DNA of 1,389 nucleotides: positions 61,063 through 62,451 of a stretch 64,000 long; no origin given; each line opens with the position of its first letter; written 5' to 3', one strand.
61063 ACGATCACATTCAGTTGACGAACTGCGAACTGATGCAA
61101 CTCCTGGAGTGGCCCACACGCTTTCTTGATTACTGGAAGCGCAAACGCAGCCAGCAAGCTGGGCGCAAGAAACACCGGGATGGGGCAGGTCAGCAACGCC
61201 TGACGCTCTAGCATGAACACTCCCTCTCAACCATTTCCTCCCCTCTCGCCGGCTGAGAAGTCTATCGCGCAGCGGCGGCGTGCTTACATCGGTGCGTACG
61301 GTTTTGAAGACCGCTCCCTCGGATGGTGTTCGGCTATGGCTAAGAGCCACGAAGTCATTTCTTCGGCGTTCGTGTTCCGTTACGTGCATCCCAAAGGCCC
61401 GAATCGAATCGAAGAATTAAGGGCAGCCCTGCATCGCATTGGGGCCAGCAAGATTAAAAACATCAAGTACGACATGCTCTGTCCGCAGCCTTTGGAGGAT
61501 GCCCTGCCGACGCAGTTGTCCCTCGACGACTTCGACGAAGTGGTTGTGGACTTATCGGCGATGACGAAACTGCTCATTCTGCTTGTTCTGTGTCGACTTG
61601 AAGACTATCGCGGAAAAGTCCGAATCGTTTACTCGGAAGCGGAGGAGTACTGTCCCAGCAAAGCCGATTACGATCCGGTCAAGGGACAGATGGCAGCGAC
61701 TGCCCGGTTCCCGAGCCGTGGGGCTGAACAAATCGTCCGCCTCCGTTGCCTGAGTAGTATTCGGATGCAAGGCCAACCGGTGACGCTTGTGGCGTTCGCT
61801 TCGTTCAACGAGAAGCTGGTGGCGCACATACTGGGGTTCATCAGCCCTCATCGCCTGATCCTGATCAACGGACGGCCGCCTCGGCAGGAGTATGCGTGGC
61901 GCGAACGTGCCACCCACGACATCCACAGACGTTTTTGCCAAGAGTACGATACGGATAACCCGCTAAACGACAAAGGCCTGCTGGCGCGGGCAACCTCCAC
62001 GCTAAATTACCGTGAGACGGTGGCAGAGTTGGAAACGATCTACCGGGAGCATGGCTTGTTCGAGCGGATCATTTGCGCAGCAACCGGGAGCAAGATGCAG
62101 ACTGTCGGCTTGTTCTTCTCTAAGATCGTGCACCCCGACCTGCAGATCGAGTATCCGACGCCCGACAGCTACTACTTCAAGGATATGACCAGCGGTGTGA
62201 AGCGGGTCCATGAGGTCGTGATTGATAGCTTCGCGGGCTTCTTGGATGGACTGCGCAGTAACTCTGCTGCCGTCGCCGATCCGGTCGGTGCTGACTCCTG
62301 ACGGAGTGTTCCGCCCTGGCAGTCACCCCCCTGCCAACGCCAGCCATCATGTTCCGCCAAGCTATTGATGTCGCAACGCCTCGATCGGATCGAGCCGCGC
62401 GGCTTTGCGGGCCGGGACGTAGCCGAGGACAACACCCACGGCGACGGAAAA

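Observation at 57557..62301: Tightly coupled operon of SPPY methyltransferase + protein-kinase/P-loop NTPase fusion + tandem Rossmann (CARF/SAVED-like?) protein: candidate undescribed defence system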

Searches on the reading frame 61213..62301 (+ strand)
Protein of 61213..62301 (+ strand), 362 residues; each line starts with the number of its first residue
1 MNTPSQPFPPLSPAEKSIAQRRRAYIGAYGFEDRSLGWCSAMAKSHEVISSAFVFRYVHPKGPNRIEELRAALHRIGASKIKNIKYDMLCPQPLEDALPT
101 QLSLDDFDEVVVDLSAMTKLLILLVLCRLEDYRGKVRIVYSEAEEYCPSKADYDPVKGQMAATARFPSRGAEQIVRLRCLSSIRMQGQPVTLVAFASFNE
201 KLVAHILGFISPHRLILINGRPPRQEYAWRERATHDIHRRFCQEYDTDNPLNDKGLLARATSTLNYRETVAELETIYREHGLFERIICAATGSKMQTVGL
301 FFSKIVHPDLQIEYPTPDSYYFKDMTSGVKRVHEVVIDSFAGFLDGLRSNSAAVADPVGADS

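Call 3: search_protein_families(library=pfam, proteins=[window:61213-62301:+], max_evalue=0.1)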
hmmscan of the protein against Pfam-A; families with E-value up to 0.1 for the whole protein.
window:61213-62301:+ (362 aa): 0 families

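Call 4: search_protein_families(library=padloc, proteins=[window:61213-62301:+], max_evalue=0.1)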
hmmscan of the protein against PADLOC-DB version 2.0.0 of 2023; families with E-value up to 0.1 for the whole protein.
window:61213-62301:+ (362 aa): 5 families
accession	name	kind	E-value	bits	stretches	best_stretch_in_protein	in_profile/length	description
PDLC01917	CARF6--CARF_CARF_CARF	-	1e-13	49.2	1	24-339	17-304/308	-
PDLC01922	CARF6--CARF_CARF_CARF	-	2.1e-08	31.9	1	25-326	18-285/295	-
PDLC01911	CARF6--CARF_CARF_CARF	-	6.2e-06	23.8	1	268-320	251-303/325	-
PDLC01921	CARF6--CARF_CARF_CARF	-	0.0028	15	1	20-144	13-133/298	-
PDLC01910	CARF6--CARF_CARF_CARF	-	0.021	12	0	20-126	26-138/348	-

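Call 5: search_protein_families(library=ncbifam, proteins=[window:61213-62301:+], max_evalue=0.1)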
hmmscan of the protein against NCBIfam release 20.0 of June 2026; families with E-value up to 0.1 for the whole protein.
window:61213-62301:+ (362 aa): 0 families

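Call 12: find_homologous_proteins(query=window:61213-62301:+)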
Query window:61213-62301:+ (362 aa): 358 proteins with E <= 0.001 among 7686 candidates; the best 120 are listed.
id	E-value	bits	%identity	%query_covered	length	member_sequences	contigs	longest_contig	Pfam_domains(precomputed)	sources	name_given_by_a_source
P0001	3.8e-243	824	100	100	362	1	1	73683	-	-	-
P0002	6.6e-195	665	80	98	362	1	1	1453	-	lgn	-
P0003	6.7e-195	665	80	100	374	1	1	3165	-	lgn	-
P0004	1.1e-173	595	82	87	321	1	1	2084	-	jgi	jgi:hypothetical protein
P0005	1.4e-173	595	73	97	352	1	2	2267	-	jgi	jgi:hypothetical protein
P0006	1.1e-172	592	72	96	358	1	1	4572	-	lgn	-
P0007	4.5e-169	580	80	87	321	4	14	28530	-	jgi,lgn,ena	-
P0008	6.5e-162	557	68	97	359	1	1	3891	-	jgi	jgi:hypothetical protein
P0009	1.9e-160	552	70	93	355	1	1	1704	-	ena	-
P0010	6.5e-158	543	66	99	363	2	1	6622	-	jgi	-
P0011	2.0e-156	539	69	92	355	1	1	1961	-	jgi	jgi:hypothetical protein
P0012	5.2e-156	537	67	94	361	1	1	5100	-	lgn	-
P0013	1.9e-151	522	67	91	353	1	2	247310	-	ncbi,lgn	ncbi:MAG: hypothetical protein WDN28_27915 [Chthoniobacter sp.]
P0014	6.4e-151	520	66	93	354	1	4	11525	-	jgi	jgi:hypothetical protein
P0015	3.7e-143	495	71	82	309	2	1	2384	-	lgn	-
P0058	8.1e-121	421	54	94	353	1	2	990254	-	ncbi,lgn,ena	-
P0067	1.3e-119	418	52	96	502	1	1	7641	PF01582.26,PF13676.12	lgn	-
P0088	3.4e-117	410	53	95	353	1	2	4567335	-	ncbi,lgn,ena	ncbi:MAG TPA: hypothetical protein VIS48_01315 [Candidatus Kryptonia bacterium]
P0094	8.3e-117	408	53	94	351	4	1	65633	-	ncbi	ncbi:MAG: hypothetical protein WA102_10805 [Candidatus Methanoperedens sp.]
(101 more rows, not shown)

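Call 15: find_encoding_contigs(protein=P0013, flank=8000, max_places=2)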
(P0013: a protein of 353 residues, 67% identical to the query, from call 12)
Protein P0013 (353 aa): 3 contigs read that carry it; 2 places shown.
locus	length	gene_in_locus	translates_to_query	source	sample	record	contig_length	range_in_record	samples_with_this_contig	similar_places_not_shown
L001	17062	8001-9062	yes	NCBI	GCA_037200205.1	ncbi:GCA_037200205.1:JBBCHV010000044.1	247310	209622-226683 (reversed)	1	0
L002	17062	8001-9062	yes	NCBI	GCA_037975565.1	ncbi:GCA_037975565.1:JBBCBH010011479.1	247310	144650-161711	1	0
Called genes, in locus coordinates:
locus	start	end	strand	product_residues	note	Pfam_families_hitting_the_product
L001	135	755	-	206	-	-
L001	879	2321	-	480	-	PF01946:Thi4 (faint), PF07992:Pyr_redox_2 (faint), PF12831:FAD_oxidored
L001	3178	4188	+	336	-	PF01170:UPF0020 (weak), PF01555:N6_N4_Mtase (weak)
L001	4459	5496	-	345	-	PF05598:DUF772, PF01609:DDE_Tnp_1, PF13359:DDE_Tnp_4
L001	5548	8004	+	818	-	PF00069:Pkinase, PF03109:ABC1 (faint), PF07714:PK_Tyr_Ser-Thr (weak), PF24389:ORC-CDC6-like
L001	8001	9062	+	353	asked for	-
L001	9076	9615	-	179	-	PF18186:SLATT_4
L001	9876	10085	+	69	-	PF01402:RHH_1 (weak)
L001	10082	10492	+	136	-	-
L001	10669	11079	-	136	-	-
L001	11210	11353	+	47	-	-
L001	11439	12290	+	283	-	-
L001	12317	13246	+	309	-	PF00487:FA_desaturase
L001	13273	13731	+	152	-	PF00892:EamA (weak)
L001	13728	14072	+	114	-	PF00892:EamA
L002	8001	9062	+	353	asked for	-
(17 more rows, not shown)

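Call 16: find_encoding_contigs(protein=P0088, flank=8000, max_places=2)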
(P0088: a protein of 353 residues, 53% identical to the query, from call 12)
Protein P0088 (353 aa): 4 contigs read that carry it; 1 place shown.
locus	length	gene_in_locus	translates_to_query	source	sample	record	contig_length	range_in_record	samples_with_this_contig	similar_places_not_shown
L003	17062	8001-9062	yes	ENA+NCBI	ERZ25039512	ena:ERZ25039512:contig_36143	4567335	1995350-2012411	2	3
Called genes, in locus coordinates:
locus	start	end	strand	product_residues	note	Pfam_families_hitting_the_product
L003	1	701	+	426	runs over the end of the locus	PF00571:CBS, PF03471:CorC_HlyC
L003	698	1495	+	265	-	PF00218:IGPS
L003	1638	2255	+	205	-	PF00697:PRAI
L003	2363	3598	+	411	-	PF00291:PALP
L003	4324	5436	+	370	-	PF01555:N6_N4_Mtase (weak), PF01170:UPF0020 (weak)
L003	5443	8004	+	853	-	PF00069:Pkinase, PF24389:ORC-CDC6-like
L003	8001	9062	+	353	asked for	-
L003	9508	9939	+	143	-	PF00507:Oxidored_q4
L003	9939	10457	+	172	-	PF01058:Oxidored_q6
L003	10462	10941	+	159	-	PF00329:Complex1_30kDa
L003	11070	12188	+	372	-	PF00346:Complex1_49kDa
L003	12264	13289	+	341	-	PF00146:NADHdh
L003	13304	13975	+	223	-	PF14697:Fer4_21 (weak), PF00037:Fer4, PF12838:Fer4_7 (weak)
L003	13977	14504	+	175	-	PF00499:Oxidored_q3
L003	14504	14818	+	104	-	PF00420:Oxidored_q2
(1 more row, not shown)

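Call 17: find_encoding_contigs(protein=P0094, flank=8000, max_places=2)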
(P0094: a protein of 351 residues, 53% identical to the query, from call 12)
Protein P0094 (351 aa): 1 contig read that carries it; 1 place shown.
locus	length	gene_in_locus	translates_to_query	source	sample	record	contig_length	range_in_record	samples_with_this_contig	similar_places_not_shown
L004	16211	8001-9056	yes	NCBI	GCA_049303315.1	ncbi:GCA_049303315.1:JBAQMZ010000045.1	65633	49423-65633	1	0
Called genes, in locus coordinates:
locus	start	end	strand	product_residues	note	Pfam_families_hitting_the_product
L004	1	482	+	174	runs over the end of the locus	PF01931:NTPase_I-T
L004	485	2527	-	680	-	PF03477:ATP-cone, PF00317:Ribonuc_red_lgN, PF02867:Ribonuc_red_lgC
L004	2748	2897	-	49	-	-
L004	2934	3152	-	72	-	-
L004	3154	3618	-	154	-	PF01850:PIN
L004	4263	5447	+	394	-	PF01555:N6_N4_Mtase (weak), PF01170:UPF0020 (weak), PF02086:MethyltransfD12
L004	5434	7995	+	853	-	PF00069:Pkinase, PF07714:PK_Tyr_Ser-Thr (weak), PF24389:ORC-CDC6-like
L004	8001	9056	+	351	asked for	-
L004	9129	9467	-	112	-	PF01850:PIN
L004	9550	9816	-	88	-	PF02943:FeThRed_B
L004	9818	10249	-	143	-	PF03358:FMN_red (faint), PF12641:Flavodoxin_3 (weak), PF12724:Flavodoxin_5, PF00258:Flavodoxin_1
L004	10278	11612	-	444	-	PF01592:NifU_N, PF01946:Thi4 (faint), PF00743:FMO-like (faint), PF03486:HI0933_like (faint), PF07992:Pyr_redox_2, PF00890:FAD_binding_2 (faint), PF13738:Pyr_redox_3, PF00070:Pyr_redox, +1 more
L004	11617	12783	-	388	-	PF00266:Aminotran_5, PF01041:DegT_DnrJ_EryC1, PF01212:Beta_elim_lyase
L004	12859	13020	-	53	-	PF21349:RUBY_RBDX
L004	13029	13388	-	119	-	PF02635:DsrE, PF13686:DrsE_2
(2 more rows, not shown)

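Call 22: find_encoding_contigs(protein=P0067, flank=6000, max_places=2)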
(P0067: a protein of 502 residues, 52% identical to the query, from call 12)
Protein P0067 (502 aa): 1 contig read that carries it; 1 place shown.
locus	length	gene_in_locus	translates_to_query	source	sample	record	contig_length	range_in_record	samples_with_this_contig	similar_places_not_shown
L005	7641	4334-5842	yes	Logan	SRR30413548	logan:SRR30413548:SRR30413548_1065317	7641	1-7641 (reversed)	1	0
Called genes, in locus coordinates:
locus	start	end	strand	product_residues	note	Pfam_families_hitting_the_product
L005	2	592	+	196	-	?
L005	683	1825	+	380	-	PF01555:N6_N4_Mtase, PF01170:UPF0020 (faint)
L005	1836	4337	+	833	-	PF00069:Pkinase, PF07714:PK_Tyr_Ser-Thr, PF24389:ORC-CDC6-like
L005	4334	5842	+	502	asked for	PF01582:TIR, PF13676:TIR_2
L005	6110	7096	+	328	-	PF00248:Aldo_ket_red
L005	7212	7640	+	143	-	?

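Call 23: find_encoding_contigs(protein=P0058, flank=8000, max_places=2)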
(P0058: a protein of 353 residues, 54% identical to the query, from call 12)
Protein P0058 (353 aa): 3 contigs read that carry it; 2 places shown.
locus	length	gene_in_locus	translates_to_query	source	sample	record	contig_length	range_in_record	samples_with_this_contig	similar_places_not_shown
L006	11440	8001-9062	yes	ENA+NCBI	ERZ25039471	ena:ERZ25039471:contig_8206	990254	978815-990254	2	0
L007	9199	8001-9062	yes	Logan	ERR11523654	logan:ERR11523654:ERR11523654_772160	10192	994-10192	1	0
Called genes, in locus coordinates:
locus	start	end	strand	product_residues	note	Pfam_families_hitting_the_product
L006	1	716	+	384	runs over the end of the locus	PF01566:Nramp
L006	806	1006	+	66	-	-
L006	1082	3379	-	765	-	PF15902:Sortilin-Vps10 (faint), PF02012:BNR (faint)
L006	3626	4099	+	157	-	PF26390:MamS_MamX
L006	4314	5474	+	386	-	PF01555:N6_N4_Mtase, PF01170:UPF0020 (weak), PF02086:MethyltransfD12 (weak)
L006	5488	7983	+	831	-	PF00069:Pkinase, PF07714:PK_Tyr_Ser-Thr (weak), PF24389:ORC-CDC6-like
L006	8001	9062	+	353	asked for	-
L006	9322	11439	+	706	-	?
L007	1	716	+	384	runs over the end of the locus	PF01566:Nramp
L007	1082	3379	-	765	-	PF15902:Sortilin-Vps10 (faint), PF02012:BNR (faint)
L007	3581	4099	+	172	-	PF26390:MamS_MamX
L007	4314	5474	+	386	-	PF01555:N6_N4_Mtase, PF01170:UPF0020 (weak), PF02086:MethyltransfD12 (weak)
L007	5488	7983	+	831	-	PF00069:Pkinase, PF07714:PK_Tyr_Ser-Thr (weak), PF24389:ORC-CDC6-like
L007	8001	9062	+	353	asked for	-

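Call 28: find_related_loci(query=A1, collection=genome_contigs, flank=8000)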
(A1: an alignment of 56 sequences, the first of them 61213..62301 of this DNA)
Query A1 (362 aa) in genome_contigs; peptide patterns used: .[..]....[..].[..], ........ (x = any residue, [..] = any of these).
48 stretches matched a pattern; 18 encode a relative of the query (tblastn E <= 1e-3); 18 distinct loci.
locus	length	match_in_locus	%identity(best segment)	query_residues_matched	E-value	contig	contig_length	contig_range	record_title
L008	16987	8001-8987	67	22-350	5e-158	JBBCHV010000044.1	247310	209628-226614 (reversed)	MAG: Chthoniobacter sp. isolate S7_bin.18 s667.ctg000671l, whole genome shotgun sequence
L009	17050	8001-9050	57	2-349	1e-138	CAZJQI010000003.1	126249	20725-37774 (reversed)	MAG TPA_asm: uncultured Gemmatimonadales bacterium isolate SRP068000_co1_608 genome assembly, contig: NODE_64_length_126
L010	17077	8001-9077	56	2-358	2e-137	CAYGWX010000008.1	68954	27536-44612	MAG TPA_asm: uncultured bacterium isolate ERP119294_co1_425 genome assembly, contig: NODE_379_length_68954_cov_27.722057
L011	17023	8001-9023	57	1-344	4e-132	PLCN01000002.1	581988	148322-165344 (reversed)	MAG: Spartobacteria bacterium isolate palsa_1413 73.20111000_P3D.5_contig_99, whole genome shotgun sequence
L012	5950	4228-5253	56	8-347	7e-131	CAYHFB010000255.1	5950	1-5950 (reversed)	MAG TPA_asm: uncultured candidatus Brocadiaceae bacterium isolate ERP119702_co1_214 genome assembly, contig: NODE_19888_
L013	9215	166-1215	54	2-348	7e-126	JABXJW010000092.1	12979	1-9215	MAG: Desulfobacterales bacterium isolate CR_Bin_276 NODE_127_length_12979_cov_9.149357, whole genome shotgun sequence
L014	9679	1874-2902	50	8-348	3e-125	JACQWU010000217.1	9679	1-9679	MAG: Candidatus Desantisbacteria bacterium isolate NC_groundwater_1497_Pr4_B-0.1um_33_3 SR1-18-B1_scaffold_295870, whole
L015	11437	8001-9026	54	8-347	3e-125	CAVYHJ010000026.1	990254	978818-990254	MAG: uncultured bacterium isolate MFD01231.bin.1.77 genome assembly, contig: contig_8206, whole genome shotgun sequence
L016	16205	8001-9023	53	8-347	3e-124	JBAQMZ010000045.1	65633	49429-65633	MAG: Candidatus Methanoperedens sp. isolate MFD12050_ilm_asm_bin25 k127_14126, whole genome shotgun sequence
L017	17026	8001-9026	51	8-347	1e-122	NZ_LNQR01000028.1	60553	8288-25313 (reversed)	Candidatus Magnetominusculus xianensis strain HCH-1 contig028, whole genome shotgun sequence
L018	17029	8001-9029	51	8-347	1e-117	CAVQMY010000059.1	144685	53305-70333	MAG: uncultured Verrucomicrobiae bacterium isolate MFD00082.bin.2.52 genome assembly, contig: contig_4491, whole genome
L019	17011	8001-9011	50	22-351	1e-116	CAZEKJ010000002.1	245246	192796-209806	MAG TPA_asm: uncultured Porphyromonadaceae bacterium isolate binchicken_co266_44 genome assembly, contig: NODE_85_length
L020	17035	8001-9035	53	8-348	6e-114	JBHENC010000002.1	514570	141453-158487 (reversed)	MAG: Pyrinomonadaceae bacterium isolate S4_bin.28.strict S4_NODE_2, whole genome shotgun sequence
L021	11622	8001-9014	50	8-344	9e-112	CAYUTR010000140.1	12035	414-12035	MAG TPA_asm: uncultured Chryseobacterium sp. isolate SRP136066_co1_95 genome assembly, contig: NODE_6599_length_12035_co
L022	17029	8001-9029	48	8-341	4e-110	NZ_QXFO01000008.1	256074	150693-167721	Flagellimonas taeanensis strain JCM 17757 288, whole genome shotgun sequence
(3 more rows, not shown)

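Call 33: search_solved_structures(query=A1, max_evalue=10)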
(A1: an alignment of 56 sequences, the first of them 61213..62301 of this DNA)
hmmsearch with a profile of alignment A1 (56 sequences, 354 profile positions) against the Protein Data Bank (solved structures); distinct sequences matched with E-value up to 10: 2.
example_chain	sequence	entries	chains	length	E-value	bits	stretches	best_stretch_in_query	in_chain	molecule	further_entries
8ru1_A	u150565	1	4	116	0.83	11.6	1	109-159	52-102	Chromatin remodeling regulator CECR2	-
1rwi_B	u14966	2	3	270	1.4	10.9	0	267-300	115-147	Serine/threonine-protein kinase pknD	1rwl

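Call 35: predict_structure(alignment_id=A1)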
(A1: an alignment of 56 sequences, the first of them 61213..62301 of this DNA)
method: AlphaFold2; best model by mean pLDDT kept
length: 362 residues; sequences in the alignment: 56
mean_pLDDT: 90.2   pTM: 0.91
mean pLDDT of the five models: 90.2, 89.6, 89.4, 88.9, 80.1
residues with pLDDT >= 90: 272; 70-90: 57; 50-70: 24; < 50: 9
segments of 3 or more residues with pLDDT < 50: 1-4
pLDDT, mean of each block of 10 residues (from residue 1): 67 85 95 95 89 96 93 96 95 96 96 97 98 98 93 87 63 86 86 88 88 97 94 92 96 96 97 97 95 96 97 78 78 97 95 62 48
secondary structure, 60 per line:
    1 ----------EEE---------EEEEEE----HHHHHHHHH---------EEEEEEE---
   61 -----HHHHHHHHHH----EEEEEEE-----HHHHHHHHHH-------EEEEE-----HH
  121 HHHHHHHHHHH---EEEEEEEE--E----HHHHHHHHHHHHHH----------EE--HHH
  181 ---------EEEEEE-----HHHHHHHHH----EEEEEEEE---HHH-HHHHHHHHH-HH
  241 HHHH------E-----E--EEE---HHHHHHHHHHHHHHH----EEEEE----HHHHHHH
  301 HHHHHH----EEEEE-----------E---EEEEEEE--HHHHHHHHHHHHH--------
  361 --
elements in order: E11-13 E23-28 H33-41 E51-57 H66-75 E80-86 H92-101 E109-113 H119-131 E135-142 H150-163 E190-195 H201-209 E214-221 H229-237 H239-244 E260-262 H266-280 E285-289 H294-306 E311-315 E331-337 H340-352

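Call 38: fold_search(model_id=the predicted structure, library=pdb)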
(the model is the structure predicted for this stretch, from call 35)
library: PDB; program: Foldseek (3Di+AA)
matches with E <= 10: 1477; with E <= 0.001: 13
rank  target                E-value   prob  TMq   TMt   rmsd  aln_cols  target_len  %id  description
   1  7mq5                  1.7e-05  0.99  0.23  0.28  17.3       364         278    9  Crystal Structure of Putative Universal Stress Protein from Pseudomonas aeruginosa UCBPP-PA14 (released 2021-05-19)
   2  8dth_B                4.7e-05  0.85  0.22  0.14  17.6       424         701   12  Cryo-EM structure of Arabidopsis SPY alternative conformation 2 (released 2023-03-08)
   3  8fho_A                5.3e-05  0.93  0.24  0.13  20.1       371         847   11  Cryo-EM structure of human NCC (class 1) (released 2023-02-15)
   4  9w3w_A                9.6e-05  1.00  0.37  0.20  22.3       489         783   10  Structure of Csm6 from Actinomyces procaprae in complex with cyclic penta-adenylate (released 2026-03-04)
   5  7aip_A                1.2e-04  0.92  0.22  0.11  18.1       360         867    9  Structure of Human Potassium Chloride Transporter KCC1 in NaCl (Reference Map) (released 2021-06-02)
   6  7air_A                1.3e-04  0.90  0.22  0.11  17.8       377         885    8  Structure of Human Potassium Chloride Transporter KCC1 in NaCl (Subclass 2) (released 2021-06-02)
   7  9c0h_A                1.8e-04  0.89  0.23  0.11  17.8       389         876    8  Phosphorylated human NKCC1 in complex with bumetanide (released 2025-02-12)
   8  8dtg_A                2.4e-04  0.66  0.21  0.12  16.8       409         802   11  Cryo-EM structure of Arabidopsis SPY alternative conformation 1 (released 2023-03-08)
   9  6vwa                  2.9e-04  0.94  0.25  0.27  18.3       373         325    7  C-terminal regulatory domain of the chloride transporter KCC-1 from C. elegans (released 2020-07-15)
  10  8dth_A                3.2e-04  0.63  0.22  0.13  18.1       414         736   12  Cryo-EM structure of Arabidopsis SPY alternative conformation 2 (released 2023-03-08)
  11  7aiq_A                3.9e-04  0.80  0.23  0.11  19.1       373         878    8  Structure of Human Potassium Chloride Transporter KCC1 in NaCl (Subclass 1) (released 2021-06-02)
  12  9w3u_A                4.9e-04  0.98  0.35  0.19  22.2       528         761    9  Structure of Csm6 from Actinomyces procaprae (released 2026-03-04)
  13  8dtg_B                9.0e-04  0.44  0.21  0.12  17.9       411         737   12  Cryo-EM structure of Arabidopsis SPY alternative conformation 1 (released 2023-03-08)
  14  8dti_A                1.2e-03  0.57  0.24  0.16  16.4       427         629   13  Cryo-EM structure of Arabidopsis SPY in complex with GDP-fucose (released 2023-03-08)
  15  5hvm_A                1.2e-03  0.41  0.21  0.19  17.6       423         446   10  Structure of Aspergillus fumigatus trehalose-6-phosphate synthase A in complex with UDP and validoxylamine A (released 2017-05-03)
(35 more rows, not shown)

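Call 41: search_protein_families(library=padloc, proteins=[P0067], max_evalue=1)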
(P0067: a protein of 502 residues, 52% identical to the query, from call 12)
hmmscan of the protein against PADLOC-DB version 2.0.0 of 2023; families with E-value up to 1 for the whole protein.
P0067 (502 aa): 12 families
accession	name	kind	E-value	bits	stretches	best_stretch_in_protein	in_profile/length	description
PDLC00420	ThsB1|ThsB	-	2.1e-56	189.4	1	355-496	4-145/319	TIR-like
PDLC01917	CARF6--CARF_CARF_CARF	-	8e-09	33.1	1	20-333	15-299/308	-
PDLC01922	CARF6--CARF_CARF_CARF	-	4.2e-08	31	1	45-328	39-287/295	-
PDLC02012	SAVED5--SAVED_TIR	-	9.7e-08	29.5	1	357-501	18-161/404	-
PDLC01911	CARF6--CARF_CARF_CARF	-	7.5e-05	20.3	1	270-320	254-304/325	-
PDLC01921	CARF6--CARF_CARF_CARF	-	0.00015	19.1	1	22-142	16-132/298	-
PDLC01910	CARF6--CARF_CARF_CARF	-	0.0007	16.8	1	17-126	24-139/348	-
PDLC01889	CARF4--CARF_PDDEXK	-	0.0021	15.3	1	56-156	30-126/367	-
PDLC00419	ThsB1|ThsB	-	0.0026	15.6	1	347-446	22-121/165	TIR-like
PDLC01914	CARF6--CARF_CARF_CARF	-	0.0088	13.4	1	98-151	86-140/311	-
PDLC01044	Csa3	-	0.026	12.4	1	59-152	38-129/194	Type I-A associated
PDLC01887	CARF4--CARF_PDDEXK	-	0.028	12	1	63-144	33-114/285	-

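Call 59: search_protein_representatives(alignment_id=A1)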
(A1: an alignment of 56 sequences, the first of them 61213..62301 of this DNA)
Query: 56 sequences, 354 profile positions. Proteins with E-value up to 0.001 (for the whole library): 814; up to 1e-10: 482; up to 1e-30: 144. The best 150 are listed.
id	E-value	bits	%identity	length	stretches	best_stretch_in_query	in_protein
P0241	1.9e-161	553.2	-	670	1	2-347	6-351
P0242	6.0e-152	522.0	-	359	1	1-348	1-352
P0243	1.8e-149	513.8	-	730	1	1-344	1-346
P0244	4.1e-137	473.1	-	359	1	2-345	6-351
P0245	6.3e-133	459.4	-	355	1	1-348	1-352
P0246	4.4e-127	440.2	-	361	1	3-346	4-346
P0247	6.5e-127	439.6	-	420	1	78-348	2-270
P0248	4.6e-126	436.8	-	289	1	59-343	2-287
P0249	4.5e-118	410.5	-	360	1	3-344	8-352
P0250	5.7e-117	406.9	-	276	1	1-274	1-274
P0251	5.3e-107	374.1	-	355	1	11-331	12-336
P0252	3.2e-104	365.0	-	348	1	14-334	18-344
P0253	2.0e-97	342.6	-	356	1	13-334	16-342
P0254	4.8e-91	321.6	-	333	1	20-346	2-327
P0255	3.8e-90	318.7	-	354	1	13-347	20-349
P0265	2.1e-72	260.3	-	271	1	124-279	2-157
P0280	8.3e-62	225.5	-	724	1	10-349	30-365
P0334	3.3e-43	164.3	-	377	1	114-347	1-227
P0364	2.6e-37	144.9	-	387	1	15-347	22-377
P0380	5.4e-32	127.4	-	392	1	12-340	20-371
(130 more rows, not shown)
